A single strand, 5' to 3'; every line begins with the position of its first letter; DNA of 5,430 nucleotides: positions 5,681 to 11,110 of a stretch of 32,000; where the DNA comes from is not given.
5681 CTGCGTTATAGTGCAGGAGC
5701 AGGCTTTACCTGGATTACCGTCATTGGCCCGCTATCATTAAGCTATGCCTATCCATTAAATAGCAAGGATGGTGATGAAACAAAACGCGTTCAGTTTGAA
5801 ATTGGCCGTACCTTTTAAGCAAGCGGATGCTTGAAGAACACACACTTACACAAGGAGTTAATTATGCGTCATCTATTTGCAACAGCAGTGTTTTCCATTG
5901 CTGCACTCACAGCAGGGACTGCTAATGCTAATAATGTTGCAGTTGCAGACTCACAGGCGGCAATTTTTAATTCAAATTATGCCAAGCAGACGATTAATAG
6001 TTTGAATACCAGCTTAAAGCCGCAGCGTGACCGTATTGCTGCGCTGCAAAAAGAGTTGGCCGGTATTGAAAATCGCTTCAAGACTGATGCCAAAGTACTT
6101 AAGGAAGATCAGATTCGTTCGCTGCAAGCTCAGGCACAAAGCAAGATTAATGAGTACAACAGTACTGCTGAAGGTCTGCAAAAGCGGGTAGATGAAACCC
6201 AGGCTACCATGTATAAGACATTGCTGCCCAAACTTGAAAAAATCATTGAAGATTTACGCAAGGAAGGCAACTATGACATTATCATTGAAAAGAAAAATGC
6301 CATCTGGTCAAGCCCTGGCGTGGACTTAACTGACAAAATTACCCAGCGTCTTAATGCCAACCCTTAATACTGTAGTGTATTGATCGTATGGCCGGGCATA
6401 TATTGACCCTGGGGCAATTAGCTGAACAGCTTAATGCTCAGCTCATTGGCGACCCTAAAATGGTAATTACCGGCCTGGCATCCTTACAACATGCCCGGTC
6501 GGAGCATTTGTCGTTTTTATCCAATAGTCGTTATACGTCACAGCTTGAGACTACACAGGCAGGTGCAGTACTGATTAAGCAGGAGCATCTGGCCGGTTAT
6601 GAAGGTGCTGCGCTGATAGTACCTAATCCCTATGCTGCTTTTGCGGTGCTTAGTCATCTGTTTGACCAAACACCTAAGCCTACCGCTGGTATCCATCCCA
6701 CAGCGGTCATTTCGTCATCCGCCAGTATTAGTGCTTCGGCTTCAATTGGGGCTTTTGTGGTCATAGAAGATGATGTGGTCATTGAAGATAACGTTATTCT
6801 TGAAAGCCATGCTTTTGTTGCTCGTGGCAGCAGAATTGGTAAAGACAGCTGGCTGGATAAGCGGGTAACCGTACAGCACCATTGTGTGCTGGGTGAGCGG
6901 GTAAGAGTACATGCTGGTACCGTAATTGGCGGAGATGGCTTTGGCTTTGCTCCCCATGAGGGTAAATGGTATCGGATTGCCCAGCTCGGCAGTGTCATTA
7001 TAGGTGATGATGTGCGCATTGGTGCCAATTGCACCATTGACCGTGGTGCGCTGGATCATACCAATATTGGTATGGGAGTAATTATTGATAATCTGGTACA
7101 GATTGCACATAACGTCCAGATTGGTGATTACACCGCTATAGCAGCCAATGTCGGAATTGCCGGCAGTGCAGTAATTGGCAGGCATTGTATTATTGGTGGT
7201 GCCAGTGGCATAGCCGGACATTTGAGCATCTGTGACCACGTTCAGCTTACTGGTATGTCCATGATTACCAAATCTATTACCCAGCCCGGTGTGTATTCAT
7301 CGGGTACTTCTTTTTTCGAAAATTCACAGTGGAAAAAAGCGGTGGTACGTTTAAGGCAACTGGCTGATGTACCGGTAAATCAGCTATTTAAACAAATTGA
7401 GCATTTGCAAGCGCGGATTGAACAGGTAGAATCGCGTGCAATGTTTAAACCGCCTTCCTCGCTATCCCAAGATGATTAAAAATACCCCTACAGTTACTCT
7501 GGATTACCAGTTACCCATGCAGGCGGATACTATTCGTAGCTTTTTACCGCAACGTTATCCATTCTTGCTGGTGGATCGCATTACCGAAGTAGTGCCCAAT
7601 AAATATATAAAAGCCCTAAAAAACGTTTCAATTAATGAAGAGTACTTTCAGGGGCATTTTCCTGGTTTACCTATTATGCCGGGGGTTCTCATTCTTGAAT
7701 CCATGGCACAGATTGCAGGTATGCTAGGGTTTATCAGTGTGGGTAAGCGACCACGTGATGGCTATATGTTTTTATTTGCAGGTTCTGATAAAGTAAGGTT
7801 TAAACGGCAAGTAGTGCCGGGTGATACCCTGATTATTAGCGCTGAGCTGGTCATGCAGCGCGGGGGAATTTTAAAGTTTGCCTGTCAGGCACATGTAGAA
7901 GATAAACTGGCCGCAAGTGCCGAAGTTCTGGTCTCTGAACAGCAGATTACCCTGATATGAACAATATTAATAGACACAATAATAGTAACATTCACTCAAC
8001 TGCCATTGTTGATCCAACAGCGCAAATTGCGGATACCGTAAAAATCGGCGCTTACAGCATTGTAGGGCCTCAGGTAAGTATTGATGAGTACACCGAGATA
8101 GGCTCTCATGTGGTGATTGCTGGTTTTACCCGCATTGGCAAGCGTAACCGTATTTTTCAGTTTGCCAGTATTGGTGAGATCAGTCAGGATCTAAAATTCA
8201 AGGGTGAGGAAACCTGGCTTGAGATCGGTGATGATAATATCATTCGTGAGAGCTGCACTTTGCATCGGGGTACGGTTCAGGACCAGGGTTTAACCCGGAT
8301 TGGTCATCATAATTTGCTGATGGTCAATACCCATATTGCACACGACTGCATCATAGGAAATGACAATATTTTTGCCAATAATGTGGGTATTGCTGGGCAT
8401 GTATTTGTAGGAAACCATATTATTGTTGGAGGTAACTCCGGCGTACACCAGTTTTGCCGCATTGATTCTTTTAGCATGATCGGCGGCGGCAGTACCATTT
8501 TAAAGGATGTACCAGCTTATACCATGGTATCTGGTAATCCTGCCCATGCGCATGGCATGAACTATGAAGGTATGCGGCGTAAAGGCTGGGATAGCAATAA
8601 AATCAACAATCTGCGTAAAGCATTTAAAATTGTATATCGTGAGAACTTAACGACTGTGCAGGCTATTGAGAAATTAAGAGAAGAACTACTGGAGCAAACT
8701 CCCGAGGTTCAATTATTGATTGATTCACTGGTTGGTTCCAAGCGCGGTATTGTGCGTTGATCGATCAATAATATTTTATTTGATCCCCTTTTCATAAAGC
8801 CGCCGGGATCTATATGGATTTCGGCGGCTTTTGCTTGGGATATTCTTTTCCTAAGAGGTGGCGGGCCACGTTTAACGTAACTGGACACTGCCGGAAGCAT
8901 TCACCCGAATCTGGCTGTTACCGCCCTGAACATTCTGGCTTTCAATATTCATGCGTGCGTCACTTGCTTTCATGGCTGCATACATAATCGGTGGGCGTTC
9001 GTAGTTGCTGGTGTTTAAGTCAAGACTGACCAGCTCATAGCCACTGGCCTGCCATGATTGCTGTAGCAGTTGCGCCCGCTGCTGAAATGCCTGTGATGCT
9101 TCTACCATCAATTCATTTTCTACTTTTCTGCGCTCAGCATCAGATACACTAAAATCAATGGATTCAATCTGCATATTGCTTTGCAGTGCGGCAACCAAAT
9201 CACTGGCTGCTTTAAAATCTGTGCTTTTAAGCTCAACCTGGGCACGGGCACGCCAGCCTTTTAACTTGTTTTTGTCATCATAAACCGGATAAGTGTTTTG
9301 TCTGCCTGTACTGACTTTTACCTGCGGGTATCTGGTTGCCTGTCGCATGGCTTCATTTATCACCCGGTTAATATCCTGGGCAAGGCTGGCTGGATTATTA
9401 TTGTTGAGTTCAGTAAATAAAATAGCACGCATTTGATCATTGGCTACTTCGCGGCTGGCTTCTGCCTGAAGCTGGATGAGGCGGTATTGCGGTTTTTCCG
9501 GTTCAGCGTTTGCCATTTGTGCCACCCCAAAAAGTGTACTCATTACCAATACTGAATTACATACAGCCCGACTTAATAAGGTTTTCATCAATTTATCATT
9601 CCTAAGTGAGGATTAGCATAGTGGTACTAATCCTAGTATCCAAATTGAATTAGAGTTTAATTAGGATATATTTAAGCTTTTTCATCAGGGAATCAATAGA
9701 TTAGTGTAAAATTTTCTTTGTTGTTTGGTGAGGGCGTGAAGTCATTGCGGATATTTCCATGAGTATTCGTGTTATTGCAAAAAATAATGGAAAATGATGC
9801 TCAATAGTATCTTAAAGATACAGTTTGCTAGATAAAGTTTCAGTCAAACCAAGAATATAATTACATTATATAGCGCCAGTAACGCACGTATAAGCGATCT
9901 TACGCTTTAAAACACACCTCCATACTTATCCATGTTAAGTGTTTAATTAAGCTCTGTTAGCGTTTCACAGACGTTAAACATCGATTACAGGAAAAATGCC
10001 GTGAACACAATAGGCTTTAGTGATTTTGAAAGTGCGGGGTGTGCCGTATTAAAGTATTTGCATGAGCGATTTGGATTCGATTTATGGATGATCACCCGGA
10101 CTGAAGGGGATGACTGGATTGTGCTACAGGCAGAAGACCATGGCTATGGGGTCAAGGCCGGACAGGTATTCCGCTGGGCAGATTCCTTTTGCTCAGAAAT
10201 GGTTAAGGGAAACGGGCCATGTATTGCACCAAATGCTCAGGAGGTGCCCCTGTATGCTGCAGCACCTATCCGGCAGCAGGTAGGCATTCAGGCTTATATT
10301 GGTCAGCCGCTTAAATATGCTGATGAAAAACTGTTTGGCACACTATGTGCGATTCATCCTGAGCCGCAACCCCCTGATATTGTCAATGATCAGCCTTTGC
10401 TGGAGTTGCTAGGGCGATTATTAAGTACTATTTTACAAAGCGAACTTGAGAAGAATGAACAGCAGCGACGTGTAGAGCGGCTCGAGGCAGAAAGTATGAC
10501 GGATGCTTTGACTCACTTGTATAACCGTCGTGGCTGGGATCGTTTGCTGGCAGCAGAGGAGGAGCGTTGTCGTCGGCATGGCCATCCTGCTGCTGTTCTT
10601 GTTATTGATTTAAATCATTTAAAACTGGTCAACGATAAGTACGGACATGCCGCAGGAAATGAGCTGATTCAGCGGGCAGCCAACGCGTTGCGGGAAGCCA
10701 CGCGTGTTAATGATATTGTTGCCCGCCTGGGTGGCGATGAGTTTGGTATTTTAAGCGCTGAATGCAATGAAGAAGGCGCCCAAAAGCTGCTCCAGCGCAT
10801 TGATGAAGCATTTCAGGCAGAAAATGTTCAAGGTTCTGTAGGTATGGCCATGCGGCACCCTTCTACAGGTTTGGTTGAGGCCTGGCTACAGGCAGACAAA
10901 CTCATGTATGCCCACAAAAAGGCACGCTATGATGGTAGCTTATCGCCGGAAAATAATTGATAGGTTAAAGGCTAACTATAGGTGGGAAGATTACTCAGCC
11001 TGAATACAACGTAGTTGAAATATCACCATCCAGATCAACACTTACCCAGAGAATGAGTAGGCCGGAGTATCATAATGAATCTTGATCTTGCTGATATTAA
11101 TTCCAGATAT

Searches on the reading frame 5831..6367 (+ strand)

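Call 60: search_protein_families(library=pfam, proteins=[window:5831-6367:+])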
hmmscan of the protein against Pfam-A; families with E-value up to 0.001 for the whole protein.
window:5831-6367:+ (178 aa): 3 families
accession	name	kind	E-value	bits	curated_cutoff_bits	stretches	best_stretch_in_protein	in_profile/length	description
PF03938.19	OmpH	-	1e-18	68.3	32.4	1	36-174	2-141/141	Outer membrane protein (OmpH-like)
PF13871.12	Helicase_C_4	-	0.00013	22.2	30.5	1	17-153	139-270/271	C-terminal domain on Strawberry notch homologue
PF18846.6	baeRF_family5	-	0.00024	21.7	27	1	64-142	8-85/132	Bacterial archaeo-eukaryotic release factor family 5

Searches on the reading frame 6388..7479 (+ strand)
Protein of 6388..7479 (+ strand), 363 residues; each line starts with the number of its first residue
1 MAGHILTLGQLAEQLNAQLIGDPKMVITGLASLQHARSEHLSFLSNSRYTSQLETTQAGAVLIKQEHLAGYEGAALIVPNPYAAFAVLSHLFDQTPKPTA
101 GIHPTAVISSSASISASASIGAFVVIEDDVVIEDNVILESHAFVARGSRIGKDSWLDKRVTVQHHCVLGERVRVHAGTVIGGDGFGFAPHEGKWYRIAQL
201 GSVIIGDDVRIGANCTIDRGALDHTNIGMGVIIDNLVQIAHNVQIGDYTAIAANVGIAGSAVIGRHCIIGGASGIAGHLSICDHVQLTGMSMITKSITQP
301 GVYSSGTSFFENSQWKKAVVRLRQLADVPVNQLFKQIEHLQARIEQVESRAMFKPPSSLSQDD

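Call 60: search_protein_families(library=pfam, proteins=[window:6388-7479:+])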
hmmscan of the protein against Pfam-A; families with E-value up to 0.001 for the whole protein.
window:6388-7479:+ (363 aa): 6 families
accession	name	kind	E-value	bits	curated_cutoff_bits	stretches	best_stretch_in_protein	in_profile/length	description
PF00132.30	Hexapep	-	7.3e-32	108.2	27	3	147-182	1-36/36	Bacterial transferase hexapeptide (six repeats)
PF04613.19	LpxD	-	7.1e-22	77.5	30.8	1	26-91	3-70/70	UDP-3-O-[3-hydroxymyristoyl] glucosamine N-acyltransferase, LpxD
PF25084.1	LbH_EIF2B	-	3.3e-13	50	54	2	103-179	31-104/105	EIF2B subunit epsilon LbH domain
PF25087.1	GMPPB_C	-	8.3e-10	38.8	39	1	107-183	6-80/110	GMPPB C-terminal domain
PF14602.12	Hexapep_2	-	0.00024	21.2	27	0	203-234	2-27/34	Hexapeptide repeat of succinyl-transferase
PF24894.1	Hexapep_GlmU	-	0.00087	19.8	23.3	0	107-159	36-92/104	GlmU-like, C-terminal hexapeptide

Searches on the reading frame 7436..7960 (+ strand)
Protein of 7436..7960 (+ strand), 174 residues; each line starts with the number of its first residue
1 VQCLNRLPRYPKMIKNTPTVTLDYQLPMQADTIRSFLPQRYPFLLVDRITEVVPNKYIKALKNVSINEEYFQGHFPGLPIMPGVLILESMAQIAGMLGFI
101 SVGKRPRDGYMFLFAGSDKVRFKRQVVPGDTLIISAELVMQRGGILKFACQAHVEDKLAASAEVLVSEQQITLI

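Call 60: search_protein_families(library=pfam, proteins=[window:7436-7960:+])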
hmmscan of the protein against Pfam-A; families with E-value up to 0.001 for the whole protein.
window:7436-7960:+ (174 aa): 1 family
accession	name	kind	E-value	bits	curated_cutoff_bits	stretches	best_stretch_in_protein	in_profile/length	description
PF07977.19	FabA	-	9e-33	113.3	23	1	37-162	1-137/138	FabA-like domain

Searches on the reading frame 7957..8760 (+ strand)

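Call 60: search_protein_families(library=pfam, proteins=[window:7957-8760:+])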
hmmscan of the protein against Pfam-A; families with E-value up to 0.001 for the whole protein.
window:7957-8760:+ (267 aa): 3 families
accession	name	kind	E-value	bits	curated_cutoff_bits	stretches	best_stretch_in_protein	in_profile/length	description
PF13720.11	Acetyltransf_11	-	4.3e-25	88.4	24.5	1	184-266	1-82/82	Udp N-acetylglucosamine O-acyltransferase; Domain 2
PF00132.30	Hexapep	-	2.7e-23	81.1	27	2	113-147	2-36/36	Bacterial transferase hexapeptide (six repeats)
PF25084.1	LbH_EIF2B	-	5.9e-05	23.5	54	0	8-62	49-101/105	EIF2B subunit epsilon LbH domain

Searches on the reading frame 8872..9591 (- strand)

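Call 60: search_protein_families(library=pfam, proteins=[window:8872-9591:-])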
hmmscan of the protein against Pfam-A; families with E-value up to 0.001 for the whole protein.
window:8872-9591:- (239 aa): 1 family
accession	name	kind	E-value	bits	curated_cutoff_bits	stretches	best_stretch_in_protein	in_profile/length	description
PF04402.19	SIMPL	-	1.7e-25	90.9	25.2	1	39-234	1-203/205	Protein of unknown function (DUF541)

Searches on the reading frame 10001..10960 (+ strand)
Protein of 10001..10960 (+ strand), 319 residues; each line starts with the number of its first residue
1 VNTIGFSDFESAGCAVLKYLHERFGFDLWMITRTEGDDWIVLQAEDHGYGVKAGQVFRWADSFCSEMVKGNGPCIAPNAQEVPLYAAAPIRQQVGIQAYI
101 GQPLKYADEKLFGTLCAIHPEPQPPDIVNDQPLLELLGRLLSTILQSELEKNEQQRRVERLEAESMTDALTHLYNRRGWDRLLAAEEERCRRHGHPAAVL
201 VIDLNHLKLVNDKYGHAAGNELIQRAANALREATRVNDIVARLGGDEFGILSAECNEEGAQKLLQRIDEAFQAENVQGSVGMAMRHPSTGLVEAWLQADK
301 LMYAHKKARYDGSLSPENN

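Call 10: search_protein_families(library=pfam, proteins=[window:10001-10960:+])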
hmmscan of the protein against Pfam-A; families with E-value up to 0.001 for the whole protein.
window:10001-10960:+ (319 aa): 3 families
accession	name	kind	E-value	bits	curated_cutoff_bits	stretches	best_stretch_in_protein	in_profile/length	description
PF00990.26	GGDEF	-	3.5e-34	118.3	23.8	1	166-308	2-157/161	Diguanylate cyclase, GGDEF domain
PF01590.32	GAF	-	4.1e-07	31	22.4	1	15-142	8-130/133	GAF domain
PF17853.6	GGDEF_2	-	0.00035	21.2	24.5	0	195-299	21-111/116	GGDEF-like domain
